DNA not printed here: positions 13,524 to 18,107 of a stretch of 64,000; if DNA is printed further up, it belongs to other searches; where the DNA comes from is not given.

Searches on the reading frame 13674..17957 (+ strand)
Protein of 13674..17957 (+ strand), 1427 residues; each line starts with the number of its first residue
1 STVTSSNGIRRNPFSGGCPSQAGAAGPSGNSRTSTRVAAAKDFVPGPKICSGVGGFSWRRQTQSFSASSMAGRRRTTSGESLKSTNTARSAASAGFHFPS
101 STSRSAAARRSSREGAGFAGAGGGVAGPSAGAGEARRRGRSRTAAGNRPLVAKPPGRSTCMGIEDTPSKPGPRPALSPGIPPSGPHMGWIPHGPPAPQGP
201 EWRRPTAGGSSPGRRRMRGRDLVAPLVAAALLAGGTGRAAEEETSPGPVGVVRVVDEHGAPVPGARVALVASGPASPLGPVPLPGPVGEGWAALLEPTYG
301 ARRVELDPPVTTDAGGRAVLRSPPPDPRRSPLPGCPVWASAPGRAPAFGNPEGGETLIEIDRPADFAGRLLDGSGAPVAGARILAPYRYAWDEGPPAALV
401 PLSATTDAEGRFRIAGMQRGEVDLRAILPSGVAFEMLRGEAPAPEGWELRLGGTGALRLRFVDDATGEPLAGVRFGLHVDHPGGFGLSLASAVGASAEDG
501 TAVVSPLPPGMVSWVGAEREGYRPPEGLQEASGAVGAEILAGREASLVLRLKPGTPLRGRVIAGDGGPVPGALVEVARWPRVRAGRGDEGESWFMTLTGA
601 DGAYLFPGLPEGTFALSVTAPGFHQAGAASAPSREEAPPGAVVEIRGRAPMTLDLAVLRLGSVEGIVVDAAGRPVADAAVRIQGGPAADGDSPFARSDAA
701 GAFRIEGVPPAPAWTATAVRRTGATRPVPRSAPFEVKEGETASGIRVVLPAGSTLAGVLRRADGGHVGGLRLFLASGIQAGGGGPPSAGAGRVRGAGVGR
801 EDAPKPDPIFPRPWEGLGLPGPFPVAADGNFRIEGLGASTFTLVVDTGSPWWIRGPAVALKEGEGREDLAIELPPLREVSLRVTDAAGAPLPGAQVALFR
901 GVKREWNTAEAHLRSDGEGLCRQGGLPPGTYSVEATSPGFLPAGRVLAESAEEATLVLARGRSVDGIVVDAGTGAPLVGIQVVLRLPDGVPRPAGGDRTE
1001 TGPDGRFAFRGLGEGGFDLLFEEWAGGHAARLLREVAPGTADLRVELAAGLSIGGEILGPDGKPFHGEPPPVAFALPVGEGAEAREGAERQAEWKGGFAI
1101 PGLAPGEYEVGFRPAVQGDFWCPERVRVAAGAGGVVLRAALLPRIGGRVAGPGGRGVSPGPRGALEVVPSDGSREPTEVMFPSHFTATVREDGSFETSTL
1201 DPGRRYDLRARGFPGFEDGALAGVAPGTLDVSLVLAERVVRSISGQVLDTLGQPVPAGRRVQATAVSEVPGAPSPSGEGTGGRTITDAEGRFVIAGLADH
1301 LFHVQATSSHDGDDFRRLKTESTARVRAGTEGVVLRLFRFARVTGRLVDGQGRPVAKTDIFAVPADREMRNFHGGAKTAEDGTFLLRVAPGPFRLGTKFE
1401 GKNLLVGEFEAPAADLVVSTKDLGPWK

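Call 23: search_protein_families(library=pfam, proteins=[window:13674-17957:+], max_evalue=0.001)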
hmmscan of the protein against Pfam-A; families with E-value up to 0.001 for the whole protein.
window:13674-17957:+ (1427 aa): 10 families
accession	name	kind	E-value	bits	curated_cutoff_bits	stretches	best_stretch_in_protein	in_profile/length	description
PF13620.12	CarboxypepD_reg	-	6.1e-66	219.2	32.3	5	879-947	2-68/82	Carboxypeptidase regulatory-like domain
PF13715.12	CarbopepD_reg_2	-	5.9e-13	49.1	32.2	0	596-625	28-57/88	CarboxypepD_reg-like domain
PF02369.22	Big_1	-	1e-10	42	34.9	0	878-899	20-41/93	Bacterial Ig-like domain (group 1)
PF17802.7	SpaA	-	9.6e-10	38.9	23.1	0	880-934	4-57/91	Prealbumin-like fold domain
PF17210.9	SdrD_B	-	7.7e-09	36.2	29.7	0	589-624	35-70/112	SdrD B-like domain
PF00775.27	Dioxygenase_C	-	1.7e-07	31.3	27.3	0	663-682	32-51/182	Dioxygenase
PF15976.11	CooC_C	-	1.1e-06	29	29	0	652-687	8-43/93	CS1-pili formation C-terminal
PF09430.16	EMC7_beta-sandw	-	4.7e-05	24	26.6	0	590-623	17-50/122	ER membrane protein complex subunit 7, beta-sandwich domain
PF24107.1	DUF7382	-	0.00016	21.9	27.4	0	663-702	22-61/65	Domain of unknown function (DUF7382)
PF20598.4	DUF6795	-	0.00039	21.1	27.4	0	371-416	6-45/103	Domain of unknown function (DUF6795)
